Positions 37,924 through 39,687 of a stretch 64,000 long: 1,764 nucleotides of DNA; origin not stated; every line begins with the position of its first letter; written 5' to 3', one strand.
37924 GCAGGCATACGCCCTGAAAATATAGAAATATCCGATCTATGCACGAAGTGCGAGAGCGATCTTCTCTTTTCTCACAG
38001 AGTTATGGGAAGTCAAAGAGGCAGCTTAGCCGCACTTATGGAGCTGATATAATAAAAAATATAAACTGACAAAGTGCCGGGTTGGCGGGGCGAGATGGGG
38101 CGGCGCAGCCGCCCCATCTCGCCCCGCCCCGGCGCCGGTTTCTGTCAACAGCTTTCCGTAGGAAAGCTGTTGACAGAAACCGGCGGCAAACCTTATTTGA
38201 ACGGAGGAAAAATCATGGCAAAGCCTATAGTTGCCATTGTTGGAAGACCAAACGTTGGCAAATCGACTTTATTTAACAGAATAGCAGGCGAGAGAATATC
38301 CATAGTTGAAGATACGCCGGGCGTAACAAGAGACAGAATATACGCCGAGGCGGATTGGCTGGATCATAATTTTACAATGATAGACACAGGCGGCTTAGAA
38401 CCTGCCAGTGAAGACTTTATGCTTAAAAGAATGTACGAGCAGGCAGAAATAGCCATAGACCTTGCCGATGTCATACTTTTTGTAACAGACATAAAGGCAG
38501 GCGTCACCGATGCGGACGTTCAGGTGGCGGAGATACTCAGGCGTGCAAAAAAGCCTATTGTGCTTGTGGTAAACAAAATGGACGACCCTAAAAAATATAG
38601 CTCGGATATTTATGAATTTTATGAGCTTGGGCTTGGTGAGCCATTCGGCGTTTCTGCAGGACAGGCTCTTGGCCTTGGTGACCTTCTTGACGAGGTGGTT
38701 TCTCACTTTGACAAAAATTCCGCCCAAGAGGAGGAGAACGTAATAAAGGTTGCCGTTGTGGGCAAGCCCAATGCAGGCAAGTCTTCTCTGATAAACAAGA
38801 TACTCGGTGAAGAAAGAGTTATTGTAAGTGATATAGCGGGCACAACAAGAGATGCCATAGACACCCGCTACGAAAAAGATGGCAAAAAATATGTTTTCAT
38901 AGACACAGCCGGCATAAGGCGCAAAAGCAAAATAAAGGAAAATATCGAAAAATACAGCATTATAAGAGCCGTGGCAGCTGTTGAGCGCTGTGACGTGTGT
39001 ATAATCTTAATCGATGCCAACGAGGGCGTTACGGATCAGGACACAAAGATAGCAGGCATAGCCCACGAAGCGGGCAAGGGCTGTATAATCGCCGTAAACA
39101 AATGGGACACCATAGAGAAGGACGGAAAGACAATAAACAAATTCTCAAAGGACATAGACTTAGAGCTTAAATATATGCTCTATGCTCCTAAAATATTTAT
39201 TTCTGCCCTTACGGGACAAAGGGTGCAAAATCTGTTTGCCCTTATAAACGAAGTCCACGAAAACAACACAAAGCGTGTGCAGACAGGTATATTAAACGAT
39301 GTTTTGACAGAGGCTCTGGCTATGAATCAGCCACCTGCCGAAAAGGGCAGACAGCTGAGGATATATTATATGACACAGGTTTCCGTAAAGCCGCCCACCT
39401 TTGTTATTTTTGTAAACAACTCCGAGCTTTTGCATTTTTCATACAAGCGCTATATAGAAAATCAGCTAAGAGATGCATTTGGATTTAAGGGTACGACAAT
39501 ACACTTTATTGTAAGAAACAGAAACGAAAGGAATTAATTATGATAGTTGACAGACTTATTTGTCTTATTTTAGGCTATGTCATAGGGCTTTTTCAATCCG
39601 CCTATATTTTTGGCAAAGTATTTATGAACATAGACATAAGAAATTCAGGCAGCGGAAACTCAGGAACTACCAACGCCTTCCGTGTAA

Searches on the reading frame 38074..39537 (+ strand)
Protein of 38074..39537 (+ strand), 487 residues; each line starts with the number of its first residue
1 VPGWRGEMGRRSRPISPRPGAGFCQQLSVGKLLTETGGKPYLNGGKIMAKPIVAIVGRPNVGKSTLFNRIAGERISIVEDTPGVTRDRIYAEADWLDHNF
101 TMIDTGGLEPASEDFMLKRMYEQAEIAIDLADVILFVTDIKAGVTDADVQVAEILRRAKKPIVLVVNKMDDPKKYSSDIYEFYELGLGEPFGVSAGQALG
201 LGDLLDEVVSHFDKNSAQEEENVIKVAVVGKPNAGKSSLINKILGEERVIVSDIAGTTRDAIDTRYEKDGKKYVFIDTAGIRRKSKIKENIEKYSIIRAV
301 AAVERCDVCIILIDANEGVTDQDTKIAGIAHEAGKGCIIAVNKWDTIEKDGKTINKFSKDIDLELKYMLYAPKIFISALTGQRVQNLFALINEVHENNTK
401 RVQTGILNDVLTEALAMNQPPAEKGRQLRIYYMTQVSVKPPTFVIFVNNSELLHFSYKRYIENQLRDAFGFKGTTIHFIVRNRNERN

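Call 29: search_protein_families(library=pfam, proteins=[window:38074-39537:+])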
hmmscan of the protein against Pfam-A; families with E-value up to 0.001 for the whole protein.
window:38074-39537:+ (487 aa): 17 families
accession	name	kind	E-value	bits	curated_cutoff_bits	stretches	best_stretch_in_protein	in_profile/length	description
PF01926.29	MMR_HSR1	-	1.6e-62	209.1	21.9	2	53-168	2-113/113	50S ribosome-binding GTPase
PF14714.11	KH_dom-like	-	2.3e-35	121.2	27.3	1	401-481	1-81/81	KH-domain-like of EngA bacterial GTPase enzymes, C-terminal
PF02421.24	FeoB_N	-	3.6e-29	101.7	27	2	225-389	2-154/156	Ferrous iron transport protein B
PF00009.33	GTP_EFTU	-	4.1e-27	95.4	26.5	2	222-393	2-184/188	Elongation factor Tu GTP binding domain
PF00350.29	Dynamin_N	-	9.5e-18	65.2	27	1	226-269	1-43/168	Dynamin family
PF04548.22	AIG1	-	1.8e-14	54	27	2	226-327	3-104/212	AIG1 family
PF08477.19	Roc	-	1.3e-08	35.5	27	0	53-170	2-119/119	Ras of Complex, Roc, domain of DAPkinase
PF03193.22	RsgA_GTPase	-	3.9e-08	33.7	30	0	226-258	109-141/174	RsgA GTPase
PF00005.33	ABC_tran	-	3.7e-07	31.2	25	0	225-301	13-80/137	ABC transporter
PF00071.28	Ras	-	1.8e-06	28.1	21.6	0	53-172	2-117/162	Ras family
PF10662.15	PduV-EutP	-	4.9e-06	26.8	21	1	53-206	4-139/143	Ethanolamine utilisation - propanediol utilisation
PF00025.27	Arf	-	0.00012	22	22.3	0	54-177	18-133/174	ADP-ribosylation factor family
PF09439.16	SRPRB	-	0.00014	21.7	25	0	50-116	3-64/178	Signal recognition particle receptor beta subunit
PF00625.27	Guanylate_kin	-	0.00016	21.9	25.2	0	227-292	6-70/182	Guanylate kinase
PF19263.5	DUF5906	-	0.00036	21.6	27.6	0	229-291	2-73/114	Family of unknown function (DUF5906)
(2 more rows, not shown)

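Call 45: find_homologous_proteins(query=window:38215-39537:+, max_evalue=1e-120)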
Query window:38215-39537:+ (440 aa): 7995 proteins with E <= 1e-120 among 8000 candidates; the best 120 are listed.
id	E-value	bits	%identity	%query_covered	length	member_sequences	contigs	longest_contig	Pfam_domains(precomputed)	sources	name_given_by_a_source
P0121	2.5e-287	970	100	100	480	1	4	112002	PF01926.30,PF00005.34,PF08477.20,PF00350.30,PF02421.25,PF00009.34,PF03193.23,PF10662.16,PF14714.12,PF04548.23,PF00071.29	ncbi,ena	-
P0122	3.8e-268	907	92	100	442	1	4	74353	PF01926.30,PF00005.34,PF08477.20,PF00350.30,PF02421.25,PF00009.34,PF03193.23,PF10662.16,PF14714.12,PF04548.23,PF00071.29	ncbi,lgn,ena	-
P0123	1.4e-257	872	88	100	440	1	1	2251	PF01926.30,PF00005.34,PF08477.20,PF00350.30,PF02421.25,PF00009.34,PF03193.23,PF10662.16,PF14714.12,PF04548.23,PF00071.29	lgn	-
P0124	1.9e-257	872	88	100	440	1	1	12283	PF01926.30,PF00005.34,PF08477.20,PF00350.30,PF02421.25,PF00009.34,PF03193.23,PF10662.16,PF14714.12,PF04548.23,PF00071.29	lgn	-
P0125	3.0e-256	868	88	100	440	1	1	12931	PF01926.30,PF00005.34,PF08477.20,PF00350.30,PF02421.25,PF00009.34,PF03193.23,PF10662.16,PF14714.12,PF04548.23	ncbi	-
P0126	3.6e-255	864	87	100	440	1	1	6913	PF01926.30,PF00005.34,PF08477.20,PF00350.30,PF02421.25,PF00009.34,PF03193.23,PF10662.16,PF14714.12,PF04548.23,PF00071.29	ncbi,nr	ncbi:MAG: ribosome biogenesis GTPase Der [Clostridiales bacterium]|nr:ribosome biogenesis GTPase Der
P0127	3.6e-255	864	87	100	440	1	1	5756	PF01926.30,PF00005.34,PF08477.20,PF00350.30,PF02421.25,PF00009.34,PF03193.23,PF10662.16,PF14714.12,PF04548.23,PF00071.29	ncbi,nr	ncbi:MAG: ribosome biogenesis GTPase Der [Eubacterium sp.]|nr:ribosome biogenesis GTPase Der [Eubact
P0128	4.2e-255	864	87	100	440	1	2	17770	PF01926.30,PF00005.34,PF08477.20,PF00350.30,PF02421.25,PF00009.34,PF03193.23,PF10662.16,PF14714.12,PF04548.23,PF00071.29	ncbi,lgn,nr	ncbi:MAG: ribosome biogenesis GTPase Der [Clostridiales bacterium]|nr:ribosome biogenesis GTPase Der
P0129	5.1e-255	864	87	100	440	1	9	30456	PF01926.30,PF00005.34,PF08477.20,PF00350.30,PF02421.25,PF00009.34,PF03193.23,PF10662.16,PF14714.12,PF04548.23,PF00071.29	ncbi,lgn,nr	ncbi:MAG: ribosome biogenesis GTPase Der [Clostridiales bacterium]|nr:ribosome biogenesis GTPase Der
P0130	9.8e-255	863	87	100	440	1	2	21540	PF01926.30,PF00005.34,PF08477.20,PF00350.30,PF02421.25,PF00009.34,PF03193.23,PF10662.16,PF14714.12,PF04548.23,PF00071.29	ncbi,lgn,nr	ncbi:MAG: ribosome biogenesis GTPase Der [Clostridiales bacterium]|nr:ribosome biogenesis GTPase Der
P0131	1.1e-254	863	87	100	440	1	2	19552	PF01926.30,PF00005.34,PF08477.20,PF00350.30,PF02421.25,PF00009.34,PF03193.23,PF10662.16,PF14714.12,PF04548.23,PF00071.29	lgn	-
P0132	4.0e-254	861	87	100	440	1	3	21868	PF01926.30,PF09439.17,PF00005.34,PF08477.20,PF00350.30,PF02421.25,PF00009.34,PF03193.23,PF14714.12,PF04548.23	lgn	-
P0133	6.1e-254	860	87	100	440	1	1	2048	PF01926.30,PF00005.34,PF08477.20,PF00350.30,PF02421.25,PF00009.34,PF03193.23,PF10662.16,PF14714.12,PF04548.23,PF00071.29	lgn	-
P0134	1.3e-253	859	86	100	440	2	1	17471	PF01926.30,PF00005.34,PF08477.20,PF00350.30,PF02421.25,PF00009.34,PF03193.23,PF00625.28,PF14714.12,PF04548.23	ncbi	-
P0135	1.2e-251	853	86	100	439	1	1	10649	PF01926.30,PF09439.17,PF08477.20,PF00350.30,PF03193.23,PF10662.16,PF04548.23,PF00005.34,PF02421.25,PF00009.34,PF14714.12,PF00071.29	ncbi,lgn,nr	ncbi:MAG: ribosome biogenesis GTPase Der [Eubacterium sp.]|nr:ribosome biogenesis GTPase Der [Eubact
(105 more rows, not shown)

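Call 46: find_encoding_contigs(protein=P0122, flank=10000, max_places=6)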
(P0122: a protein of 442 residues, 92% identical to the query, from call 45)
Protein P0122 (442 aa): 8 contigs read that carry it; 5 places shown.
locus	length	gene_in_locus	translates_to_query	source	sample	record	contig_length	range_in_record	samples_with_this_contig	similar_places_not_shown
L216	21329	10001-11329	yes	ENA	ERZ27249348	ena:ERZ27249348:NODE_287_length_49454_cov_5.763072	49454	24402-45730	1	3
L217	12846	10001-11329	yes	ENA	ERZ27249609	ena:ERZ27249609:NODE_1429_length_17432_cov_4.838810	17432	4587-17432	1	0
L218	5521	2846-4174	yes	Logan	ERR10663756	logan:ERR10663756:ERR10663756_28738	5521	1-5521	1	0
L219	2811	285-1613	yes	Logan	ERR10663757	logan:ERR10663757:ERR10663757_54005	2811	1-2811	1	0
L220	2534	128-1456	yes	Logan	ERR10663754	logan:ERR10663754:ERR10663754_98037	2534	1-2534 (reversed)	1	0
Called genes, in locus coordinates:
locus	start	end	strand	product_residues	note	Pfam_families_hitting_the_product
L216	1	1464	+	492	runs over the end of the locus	PF07833:Cu_amine_oxidN1, PF00704:Glyco_hydro_18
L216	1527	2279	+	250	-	PF03372:Exo_endo_phos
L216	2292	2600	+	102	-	PF00581:Rhodanese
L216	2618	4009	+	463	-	PF01336:tRNA_anti-codon, PF00152:tRNA-synt_2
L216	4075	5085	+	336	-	PF03590:AsnA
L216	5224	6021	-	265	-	PF23441:SDR (weak), PF00106:adh_short, PF08659:KR, PF13561:adh_short_C2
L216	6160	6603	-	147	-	PF02639:DUF188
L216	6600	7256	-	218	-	PF05857:TraX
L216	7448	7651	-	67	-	PF01197:Ribosomal_L31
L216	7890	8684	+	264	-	PF27457:RNase_HII_N, PF01351:RNase_HII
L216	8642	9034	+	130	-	PF02021:UPF0102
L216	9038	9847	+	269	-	PF02578:Cu-oxidase_4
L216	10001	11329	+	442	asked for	PF00009:GTP_EFTU, PF01926:MMR_HSR1, PF02421:FeoB_N, PF00009:GTP_EFTU, PF01926:MMR_HSR1, PF02421:FeoB_N, PF04548:AIG1 (weak), PF14714:KH_dom-like, +6 more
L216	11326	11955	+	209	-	PF02660:G3P_acyltransf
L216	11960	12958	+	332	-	PF01210:NAD_Gly3P_dh_N, PF02558:ApbA (weak), PF03446:NAD_binding_2 (faint), PF03807:F420_oxidored (weak), PF07479:NAD_Gly3P_dh_C, PF20618:GPD_NAD_C_bact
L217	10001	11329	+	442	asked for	PF00009:GTP_EFTU, PF01926:MMR_HSR1, PF02421:FeoB_N, PF00009:GTP_EFTU, PF01926:MMR_HSR1, PF02421:FeoB_N, PF04548:AIG1 (weak), PF14714:KH_dom-like, +6 more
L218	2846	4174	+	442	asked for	PF00009:GTP_EFTU, PF01926:MMR_HSR1, PF02421:FeoB_N, PF00009:GTP_EFTU, PF01926:MMR_HSR1, PF02421:FeoB_N, PF04548:AIG1 (weak), PF14714:KH_dom-like, +6 more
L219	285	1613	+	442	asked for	PF00009:GTP_EFTU, PF01926:MMR_HSR1, PF02421:FeoB_N, PF00009:GTP_EFTU, PF01926:MMR_HSR1, PF02421:FeoB_N, PF04548:AIG1 (weak), PF14714:KH_dom-like, +6 more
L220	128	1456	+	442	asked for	PF00009:GTP_EFTU, PF01926:MMR_HSR1, PF02421:FeoB_N, PF00009:GTP_EFTU, PF01926:MMR_HSR1, PF02421:FeoB_N, PF04548:AIG1 (weak), PF14714:KH_dom-like, +6 more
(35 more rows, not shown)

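Call 51: find_encoding_contigs(protein=P0129, flank=6000, max_places=3)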
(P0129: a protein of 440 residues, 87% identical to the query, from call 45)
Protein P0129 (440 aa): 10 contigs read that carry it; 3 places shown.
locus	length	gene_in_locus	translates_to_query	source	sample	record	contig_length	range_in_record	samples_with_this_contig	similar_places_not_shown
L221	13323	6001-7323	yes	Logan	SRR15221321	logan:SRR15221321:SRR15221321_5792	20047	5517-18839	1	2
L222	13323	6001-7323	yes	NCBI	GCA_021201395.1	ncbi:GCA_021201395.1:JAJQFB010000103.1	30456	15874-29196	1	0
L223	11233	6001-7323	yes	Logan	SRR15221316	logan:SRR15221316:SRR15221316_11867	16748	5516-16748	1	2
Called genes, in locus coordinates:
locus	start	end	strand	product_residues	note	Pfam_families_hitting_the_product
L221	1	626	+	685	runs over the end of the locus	PF00128:Alpha-amylase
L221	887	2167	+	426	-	PF00483:NTP_transferase, PF25084:LbH_EIF2B, PF24894:Hexapep_GlmU, PF25087:GMPPB_C, PF25247:LbH_GLGC (faint), PF00132:Hexapep (faint)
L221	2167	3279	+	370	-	PF00483:NTP_transferase, PF25247:LbH_GLGC (faint), PF25084:LbH_EIF2B, PF25087:GMPPB_C (weak), PF24894:Hexapep_GlmU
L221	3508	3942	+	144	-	PF02082:Rrf2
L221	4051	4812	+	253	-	PF27457:RNase_HII_N, PF01351:RNase_HII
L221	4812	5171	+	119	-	PF08378:NERD (weak), PF02021:UPF0102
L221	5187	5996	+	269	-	PF02578:Cu-oxidase_4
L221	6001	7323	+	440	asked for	PF00009:GTP_EFTU, PF01926:MMR_HSR1, PF02421:FeoB_N, PF00009:GTP_EFTU, PF01926:MMR_HSR1, PF02421:FeoB_N, PF04548:AIG1 (weak), PF14714:KH_dom-like, +6 more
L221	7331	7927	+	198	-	PF02660:G3P_acyltransf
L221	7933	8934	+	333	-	PF01210:NAD_Gly3P_dh_N, PF02558:ApbA, PF03807:F420_oxidored (weak), PF07479:NAD_Gly3P_dh_C, PF20618:GPD_NAD_C_bact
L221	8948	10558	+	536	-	PF04616:Glyco_hydro_43, PF17851:GH43_C2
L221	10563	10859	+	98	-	-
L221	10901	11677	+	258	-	-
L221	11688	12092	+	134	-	PF09579:Spore_YtfJ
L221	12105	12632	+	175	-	PF19601:DUF6106 (weak)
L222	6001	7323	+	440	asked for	PF00009:GTP_EFTU, PF01926:MMR_HSR1, PF02421:FeoB_N, PF00009:GTP_EFTU, PF01926:MMR_HSR1, PF02421:FeoB_N, PF04548:AIG1 (weak), PF14714:KH_dom-like, +6 more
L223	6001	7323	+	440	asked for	PF00009:GTP_EFTU, PF01926:MMR_HSR1, PF02421:FeoB_N, PF00009:GTP_EFTU, PF01926:MMR_HSR1, PF02421:FeoB_N, PF04548:AIG1 (weak), PF14714:KH_dom-like, +6 more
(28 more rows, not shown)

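Call 52: find_encoding_contigs(protein=P0125, flank=6000, max_places=2)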
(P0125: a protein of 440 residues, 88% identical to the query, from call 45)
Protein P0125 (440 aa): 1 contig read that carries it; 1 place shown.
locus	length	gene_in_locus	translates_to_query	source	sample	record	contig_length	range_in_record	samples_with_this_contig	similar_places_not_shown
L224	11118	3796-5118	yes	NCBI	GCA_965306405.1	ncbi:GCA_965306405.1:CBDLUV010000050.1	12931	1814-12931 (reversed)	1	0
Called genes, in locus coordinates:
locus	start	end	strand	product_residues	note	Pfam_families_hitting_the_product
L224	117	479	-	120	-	PF04237:YjbR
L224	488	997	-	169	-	PF13238:AAA_18 (weak), PF01202:SKI, PF13207:AAA_17 (weak)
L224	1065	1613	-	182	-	PF02632:BioY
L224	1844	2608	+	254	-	PF27457:RNase_HII_N, PF01351:RNase_HII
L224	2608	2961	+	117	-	PF08378:NERD (weak), PF02021:UPF0102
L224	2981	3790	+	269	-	PF02578:Cu-oxidase_4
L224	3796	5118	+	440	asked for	PF00009:GTP_EFTU, PF01926:MMR_HSR1, PF02421:FeoB_N, PF00009:GTP_EFTU, PF01926:MMR_HSR1, PF02421:FeoB_N, PF04548:AIG1 (weak), PF14714:KH_dom-like, +5 more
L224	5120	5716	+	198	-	PF02660:G3P_acyltransf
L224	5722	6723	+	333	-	PF00070:Pyr_redox (faint), PF01210:NAD_Gly3P_dh_N, PF02558:ApbA, PF03446:NAD_binding_2 (faint), PF03807:F420_oxidored (weak), PF07479:NAD_Gly3P_dh_C, PF20618:GPD_NAD_C_bact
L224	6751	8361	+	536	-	PF04616:Glyco_hydro_43, PF17851:GH43_C2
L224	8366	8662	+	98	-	-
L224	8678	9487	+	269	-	-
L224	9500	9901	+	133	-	PF09579:Spore_YtfJ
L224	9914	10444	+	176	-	PF19601:DUF6106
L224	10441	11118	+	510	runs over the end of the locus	PF00117:GATase, PF07722:Peptidase_C26, PF02540:NAD_synthase (faint), PF00958:GMP_synt_C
